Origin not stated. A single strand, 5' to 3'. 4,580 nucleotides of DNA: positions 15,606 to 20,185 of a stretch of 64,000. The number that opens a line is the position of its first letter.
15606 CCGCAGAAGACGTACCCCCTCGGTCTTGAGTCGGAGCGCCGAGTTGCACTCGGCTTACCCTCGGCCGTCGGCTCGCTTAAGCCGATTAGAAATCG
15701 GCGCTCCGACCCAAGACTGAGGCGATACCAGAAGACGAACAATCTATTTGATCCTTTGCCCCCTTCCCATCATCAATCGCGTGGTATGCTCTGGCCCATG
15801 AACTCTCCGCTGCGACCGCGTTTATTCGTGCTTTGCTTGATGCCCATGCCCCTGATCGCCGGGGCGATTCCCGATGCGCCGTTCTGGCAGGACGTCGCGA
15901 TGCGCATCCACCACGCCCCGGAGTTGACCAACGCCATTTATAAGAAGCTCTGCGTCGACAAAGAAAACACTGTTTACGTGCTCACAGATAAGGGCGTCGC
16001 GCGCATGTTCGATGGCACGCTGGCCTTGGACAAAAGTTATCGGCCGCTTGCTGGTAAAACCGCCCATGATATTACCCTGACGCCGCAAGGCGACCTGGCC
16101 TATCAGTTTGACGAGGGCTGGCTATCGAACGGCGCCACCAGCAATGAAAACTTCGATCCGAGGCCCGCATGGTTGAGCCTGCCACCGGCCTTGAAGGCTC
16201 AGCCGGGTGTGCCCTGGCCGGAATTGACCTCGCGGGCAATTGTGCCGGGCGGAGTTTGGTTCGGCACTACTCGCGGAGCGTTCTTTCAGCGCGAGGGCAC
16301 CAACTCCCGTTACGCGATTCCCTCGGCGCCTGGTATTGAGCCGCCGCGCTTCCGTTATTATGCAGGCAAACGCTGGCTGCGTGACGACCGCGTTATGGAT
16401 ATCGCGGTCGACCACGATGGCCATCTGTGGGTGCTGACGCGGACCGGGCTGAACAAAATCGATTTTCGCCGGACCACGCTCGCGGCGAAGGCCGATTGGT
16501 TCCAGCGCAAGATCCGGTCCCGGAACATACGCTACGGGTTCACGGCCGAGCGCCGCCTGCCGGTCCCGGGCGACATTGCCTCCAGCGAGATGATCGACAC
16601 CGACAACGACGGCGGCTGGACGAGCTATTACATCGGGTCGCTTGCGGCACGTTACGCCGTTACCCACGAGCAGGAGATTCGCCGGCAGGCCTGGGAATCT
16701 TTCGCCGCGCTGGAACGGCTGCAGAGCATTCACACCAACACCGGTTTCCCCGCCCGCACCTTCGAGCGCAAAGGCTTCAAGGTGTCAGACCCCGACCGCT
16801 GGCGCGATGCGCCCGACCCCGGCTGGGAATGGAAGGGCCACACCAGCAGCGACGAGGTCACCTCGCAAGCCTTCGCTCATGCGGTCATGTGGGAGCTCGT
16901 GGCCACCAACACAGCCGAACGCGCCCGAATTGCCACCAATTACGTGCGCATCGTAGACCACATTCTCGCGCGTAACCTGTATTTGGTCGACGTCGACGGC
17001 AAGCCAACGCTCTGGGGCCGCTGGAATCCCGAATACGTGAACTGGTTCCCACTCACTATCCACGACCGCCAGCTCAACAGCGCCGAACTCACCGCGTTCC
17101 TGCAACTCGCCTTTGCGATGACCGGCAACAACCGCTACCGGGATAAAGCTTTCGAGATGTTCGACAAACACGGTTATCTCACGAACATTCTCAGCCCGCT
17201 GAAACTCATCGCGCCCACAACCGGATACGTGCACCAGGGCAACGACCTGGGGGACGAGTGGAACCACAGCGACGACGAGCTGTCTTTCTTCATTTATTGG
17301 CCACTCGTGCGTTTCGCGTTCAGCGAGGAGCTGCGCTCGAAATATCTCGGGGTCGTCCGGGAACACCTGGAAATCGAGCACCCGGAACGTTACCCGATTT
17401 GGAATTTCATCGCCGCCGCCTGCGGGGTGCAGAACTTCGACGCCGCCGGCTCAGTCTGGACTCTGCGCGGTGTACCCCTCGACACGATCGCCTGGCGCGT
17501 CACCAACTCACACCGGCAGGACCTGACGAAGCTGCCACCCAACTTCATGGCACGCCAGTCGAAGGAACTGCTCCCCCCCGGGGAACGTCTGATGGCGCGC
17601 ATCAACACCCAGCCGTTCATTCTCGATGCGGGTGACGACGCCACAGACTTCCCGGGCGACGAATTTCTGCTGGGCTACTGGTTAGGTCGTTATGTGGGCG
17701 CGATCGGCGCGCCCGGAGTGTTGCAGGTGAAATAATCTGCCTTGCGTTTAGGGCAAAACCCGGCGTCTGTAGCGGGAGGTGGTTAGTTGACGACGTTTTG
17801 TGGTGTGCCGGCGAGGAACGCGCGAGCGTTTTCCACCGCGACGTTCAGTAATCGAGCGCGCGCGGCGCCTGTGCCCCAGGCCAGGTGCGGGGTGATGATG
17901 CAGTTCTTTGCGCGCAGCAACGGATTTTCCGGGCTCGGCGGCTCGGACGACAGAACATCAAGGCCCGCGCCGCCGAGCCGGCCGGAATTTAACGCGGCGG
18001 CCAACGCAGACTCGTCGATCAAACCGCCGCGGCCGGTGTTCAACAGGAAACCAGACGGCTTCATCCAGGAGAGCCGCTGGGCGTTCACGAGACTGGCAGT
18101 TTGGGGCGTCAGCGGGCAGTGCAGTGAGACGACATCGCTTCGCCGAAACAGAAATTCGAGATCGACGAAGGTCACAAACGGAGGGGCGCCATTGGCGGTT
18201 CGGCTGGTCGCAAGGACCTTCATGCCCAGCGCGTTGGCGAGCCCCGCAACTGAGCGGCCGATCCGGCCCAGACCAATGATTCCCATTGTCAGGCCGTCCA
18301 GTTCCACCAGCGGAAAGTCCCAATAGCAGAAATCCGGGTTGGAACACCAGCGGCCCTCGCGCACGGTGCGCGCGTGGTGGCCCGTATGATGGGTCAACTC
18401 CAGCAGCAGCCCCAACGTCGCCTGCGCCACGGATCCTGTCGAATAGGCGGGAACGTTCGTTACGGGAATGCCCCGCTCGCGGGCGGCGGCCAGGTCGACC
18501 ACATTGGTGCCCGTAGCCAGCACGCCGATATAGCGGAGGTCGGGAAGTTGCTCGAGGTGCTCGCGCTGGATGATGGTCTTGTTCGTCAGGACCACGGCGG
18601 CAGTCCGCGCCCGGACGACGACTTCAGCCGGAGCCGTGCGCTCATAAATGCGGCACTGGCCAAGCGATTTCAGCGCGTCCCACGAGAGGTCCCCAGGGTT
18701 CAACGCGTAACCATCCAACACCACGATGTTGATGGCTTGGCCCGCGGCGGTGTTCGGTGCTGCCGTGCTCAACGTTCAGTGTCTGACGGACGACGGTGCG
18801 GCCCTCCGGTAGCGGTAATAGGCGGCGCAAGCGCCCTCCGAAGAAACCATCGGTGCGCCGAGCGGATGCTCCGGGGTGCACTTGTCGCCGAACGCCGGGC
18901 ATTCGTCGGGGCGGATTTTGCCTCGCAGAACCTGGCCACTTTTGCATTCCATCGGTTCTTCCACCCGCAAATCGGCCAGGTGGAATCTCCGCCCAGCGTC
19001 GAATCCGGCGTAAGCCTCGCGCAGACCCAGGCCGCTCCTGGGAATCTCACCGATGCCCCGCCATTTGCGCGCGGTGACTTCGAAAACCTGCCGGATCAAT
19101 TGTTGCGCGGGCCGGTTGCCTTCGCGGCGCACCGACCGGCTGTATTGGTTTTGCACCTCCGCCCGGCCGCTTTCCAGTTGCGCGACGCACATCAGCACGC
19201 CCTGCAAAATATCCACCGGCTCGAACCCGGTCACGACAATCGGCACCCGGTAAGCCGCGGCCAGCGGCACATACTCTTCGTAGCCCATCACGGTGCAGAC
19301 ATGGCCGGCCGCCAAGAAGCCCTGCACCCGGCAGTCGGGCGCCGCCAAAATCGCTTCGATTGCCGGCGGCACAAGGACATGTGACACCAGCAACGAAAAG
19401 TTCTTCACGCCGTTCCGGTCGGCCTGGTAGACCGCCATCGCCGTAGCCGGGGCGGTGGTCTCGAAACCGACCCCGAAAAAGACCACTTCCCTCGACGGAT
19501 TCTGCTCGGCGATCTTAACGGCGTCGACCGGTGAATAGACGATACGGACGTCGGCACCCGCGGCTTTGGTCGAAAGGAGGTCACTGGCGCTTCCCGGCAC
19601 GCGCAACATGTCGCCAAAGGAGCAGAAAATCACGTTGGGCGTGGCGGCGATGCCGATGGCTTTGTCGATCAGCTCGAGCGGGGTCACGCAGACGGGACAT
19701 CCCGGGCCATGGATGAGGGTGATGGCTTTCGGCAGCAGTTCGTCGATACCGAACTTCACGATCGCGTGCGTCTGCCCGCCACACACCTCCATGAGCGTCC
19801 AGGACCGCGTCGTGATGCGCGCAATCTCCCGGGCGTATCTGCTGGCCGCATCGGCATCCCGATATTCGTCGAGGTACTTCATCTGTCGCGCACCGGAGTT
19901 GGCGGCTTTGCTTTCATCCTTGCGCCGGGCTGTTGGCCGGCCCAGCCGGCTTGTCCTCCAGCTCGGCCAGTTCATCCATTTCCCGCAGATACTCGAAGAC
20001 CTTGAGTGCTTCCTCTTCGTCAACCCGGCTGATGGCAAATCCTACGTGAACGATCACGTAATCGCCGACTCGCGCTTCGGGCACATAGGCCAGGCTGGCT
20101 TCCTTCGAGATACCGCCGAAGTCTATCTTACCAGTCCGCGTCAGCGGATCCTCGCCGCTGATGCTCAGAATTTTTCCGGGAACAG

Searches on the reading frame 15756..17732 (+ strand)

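Call 69: search_protein_families(library=pfam, proteins=[window:15756-17732:+], max_evalue=0.01)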
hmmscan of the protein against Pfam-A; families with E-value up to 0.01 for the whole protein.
window:15756-17732:+ (659 aa): 1 family
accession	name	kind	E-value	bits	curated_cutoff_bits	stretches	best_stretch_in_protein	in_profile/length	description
PF07494.17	Reg_prop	-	2e-06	27.8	20.4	0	208-229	2-23/24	Two component regulator propeller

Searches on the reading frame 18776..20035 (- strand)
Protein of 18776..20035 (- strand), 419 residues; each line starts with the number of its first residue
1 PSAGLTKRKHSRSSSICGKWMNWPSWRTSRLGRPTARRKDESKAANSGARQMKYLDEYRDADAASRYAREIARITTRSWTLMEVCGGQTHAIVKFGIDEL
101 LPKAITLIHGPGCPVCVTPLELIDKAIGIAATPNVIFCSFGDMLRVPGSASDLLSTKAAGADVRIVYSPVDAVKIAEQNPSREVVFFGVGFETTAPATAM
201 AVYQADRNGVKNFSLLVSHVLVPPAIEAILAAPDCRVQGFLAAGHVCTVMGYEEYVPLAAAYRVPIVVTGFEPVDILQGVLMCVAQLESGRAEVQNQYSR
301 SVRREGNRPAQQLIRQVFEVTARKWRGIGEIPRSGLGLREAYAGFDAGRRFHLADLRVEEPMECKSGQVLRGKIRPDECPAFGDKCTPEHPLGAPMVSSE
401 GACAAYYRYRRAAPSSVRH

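Call 69: search_protein_families(library=pfam, proteins=[window:18776-20035:-], max_evalue=0.01)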
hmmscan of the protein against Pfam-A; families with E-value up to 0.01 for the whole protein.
window:18776-20035:- (419 aa): 1 family
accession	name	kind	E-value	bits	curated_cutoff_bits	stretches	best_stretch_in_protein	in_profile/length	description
PF01924.21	HypD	-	1.7e-156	521.2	25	1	64-410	3-351/351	Hydrogenase formation hypA family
